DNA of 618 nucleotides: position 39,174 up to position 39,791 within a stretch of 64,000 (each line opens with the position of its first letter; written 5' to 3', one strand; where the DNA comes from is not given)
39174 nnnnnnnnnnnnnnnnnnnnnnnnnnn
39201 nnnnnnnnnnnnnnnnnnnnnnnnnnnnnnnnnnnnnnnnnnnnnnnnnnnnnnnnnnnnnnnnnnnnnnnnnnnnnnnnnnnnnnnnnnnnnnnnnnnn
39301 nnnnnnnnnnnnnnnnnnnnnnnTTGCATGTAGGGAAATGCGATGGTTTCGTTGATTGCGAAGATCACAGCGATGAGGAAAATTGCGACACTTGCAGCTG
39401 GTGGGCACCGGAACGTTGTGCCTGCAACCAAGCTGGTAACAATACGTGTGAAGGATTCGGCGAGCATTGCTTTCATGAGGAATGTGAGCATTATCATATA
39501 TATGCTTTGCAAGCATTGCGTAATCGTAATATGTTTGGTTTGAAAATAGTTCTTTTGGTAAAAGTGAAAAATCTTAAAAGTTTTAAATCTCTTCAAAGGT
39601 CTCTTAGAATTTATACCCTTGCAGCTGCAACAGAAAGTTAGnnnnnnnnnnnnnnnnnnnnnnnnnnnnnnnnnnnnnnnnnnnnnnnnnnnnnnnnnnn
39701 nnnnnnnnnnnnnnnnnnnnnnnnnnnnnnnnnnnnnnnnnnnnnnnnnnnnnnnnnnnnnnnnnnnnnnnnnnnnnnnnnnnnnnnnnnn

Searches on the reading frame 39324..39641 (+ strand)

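Call 10: search_protein_families(library=pfam, proteins=[window:39324-39641:+], max_evalue=0.01)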
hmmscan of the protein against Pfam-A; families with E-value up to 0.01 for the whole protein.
window:39324-39641:+ (105 aa): 1 family
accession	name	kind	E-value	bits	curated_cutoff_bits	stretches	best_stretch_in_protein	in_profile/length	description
PF00057.23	Ldl_recept_a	-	0.00065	20.3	24.1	1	5-21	21-37/37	Low-density lipoprotein receptor domain class A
